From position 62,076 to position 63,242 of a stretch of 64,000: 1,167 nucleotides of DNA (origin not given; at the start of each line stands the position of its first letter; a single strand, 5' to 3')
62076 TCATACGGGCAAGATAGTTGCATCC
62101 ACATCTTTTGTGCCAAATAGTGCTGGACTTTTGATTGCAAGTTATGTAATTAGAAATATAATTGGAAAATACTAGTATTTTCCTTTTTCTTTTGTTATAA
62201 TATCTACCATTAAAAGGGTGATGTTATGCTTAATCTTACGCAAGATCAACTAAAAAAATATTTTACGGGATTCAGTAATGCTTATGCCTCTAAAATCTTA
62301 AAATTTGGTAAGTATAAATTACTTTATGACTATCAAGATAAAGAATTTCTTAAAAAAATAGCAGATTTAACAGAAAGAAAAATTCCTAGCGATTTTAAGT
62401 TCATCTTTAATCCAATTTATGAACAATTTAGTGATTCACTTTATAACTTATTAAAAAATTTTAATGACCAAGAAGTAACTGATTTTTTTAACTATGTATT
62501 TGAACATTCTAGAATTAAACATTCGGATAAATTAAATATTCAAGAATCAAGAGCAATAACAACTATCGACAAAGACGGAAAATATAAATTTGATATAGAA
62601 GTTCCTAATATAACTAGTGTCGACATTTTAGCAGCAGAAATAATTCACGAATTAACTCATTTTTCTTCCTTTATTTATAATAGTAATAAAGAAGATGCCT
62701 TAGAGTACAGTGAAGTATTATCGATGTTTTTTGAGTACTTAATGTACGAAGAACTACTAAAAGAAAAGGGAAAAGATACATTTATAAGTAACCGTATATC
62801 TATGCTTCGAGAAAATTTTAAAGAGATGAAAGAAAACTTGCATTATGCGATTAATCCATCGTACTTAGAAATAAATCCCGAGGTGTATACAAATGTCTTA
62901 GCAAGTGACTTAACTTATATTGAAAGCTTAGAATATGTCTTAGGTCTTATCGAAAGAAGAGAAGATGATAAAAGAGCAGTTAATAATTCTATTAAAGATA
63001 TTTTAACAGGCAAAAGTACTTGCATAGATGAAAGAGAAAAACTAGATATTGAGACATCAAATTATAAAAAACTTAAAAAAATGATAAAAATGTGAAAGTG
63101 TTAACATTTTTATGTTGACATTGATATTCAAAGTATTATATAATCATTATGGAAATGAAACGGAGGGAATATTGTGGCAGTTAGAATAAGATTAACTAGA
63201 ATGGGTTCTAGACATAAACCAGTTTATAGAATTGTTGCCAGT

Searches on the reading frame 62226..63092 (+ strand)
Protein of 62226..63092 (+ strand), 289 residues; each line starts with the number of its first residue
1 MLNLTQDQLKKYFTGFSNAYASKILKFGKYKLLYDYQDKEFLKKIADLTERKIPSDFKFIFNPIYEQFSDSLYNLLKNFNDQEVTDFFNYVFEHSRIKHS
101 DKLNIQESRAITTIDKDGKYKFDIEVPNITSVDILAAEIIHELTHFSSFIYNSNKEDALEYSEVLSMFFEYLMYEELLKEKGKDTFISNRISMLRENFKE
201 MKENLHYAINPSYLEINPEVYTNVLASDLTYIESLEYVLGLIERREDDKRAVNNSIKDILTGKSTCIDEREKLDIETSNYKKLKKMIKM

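Call 62: find_encoding_contigs(protein=window:62226-63092:+, flank=10000, max_places=2)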
Protein window:62226-63092:+ (289 aa): 8 contigs read that carry it; 2 places shown.
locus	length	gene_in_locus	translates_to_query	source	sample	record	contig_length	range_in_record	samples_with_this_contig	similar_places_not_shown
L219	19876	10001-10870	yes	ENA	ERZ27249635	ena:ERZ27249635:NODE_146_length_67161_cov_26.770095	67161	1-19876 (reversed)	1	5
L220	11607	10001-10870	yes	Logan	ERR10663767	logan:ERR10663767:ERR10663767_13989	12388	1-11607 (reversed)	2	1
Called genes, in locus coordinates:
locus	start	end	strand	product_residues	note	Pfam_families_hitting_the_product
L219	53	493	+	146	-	-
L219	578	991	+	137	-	-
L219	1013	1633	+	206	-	PF02677:QueH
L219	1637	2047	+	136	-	-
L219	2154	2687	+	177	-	PF00753:Lactamase_B, PF23023:Anti-Pycsar_Apyc1 (weak), PF00753:Lactamase_B (weak)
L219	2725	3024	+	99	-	-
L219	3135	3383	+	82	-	PF02576:RimP_N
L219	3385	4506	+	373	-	PF08529:NusA_N, PF13184:KH_NusA_1st, PF26594:KH_NusA_2nd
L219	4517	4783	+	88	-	PF04296:YlxR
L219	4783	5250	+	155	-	PF00383:dCMP_cyt_deam_1, PF14437:MafB19-deam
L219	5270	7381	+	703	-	PF04760:IF2_N, PF00009:GTP_EFTU, PF01926:MMR_HSR1, PF10662:PduV-EutP (faint), PF22042:EF-G_D2, PF03144:GTP_EFTU_D2 (faint), PF11987:IF-2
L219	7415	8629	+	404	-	-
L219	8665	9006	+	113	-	PF02033:RBFA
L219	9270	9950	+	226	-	PF00899:ThiF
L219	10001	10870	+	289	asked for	-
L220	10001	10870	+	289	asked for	-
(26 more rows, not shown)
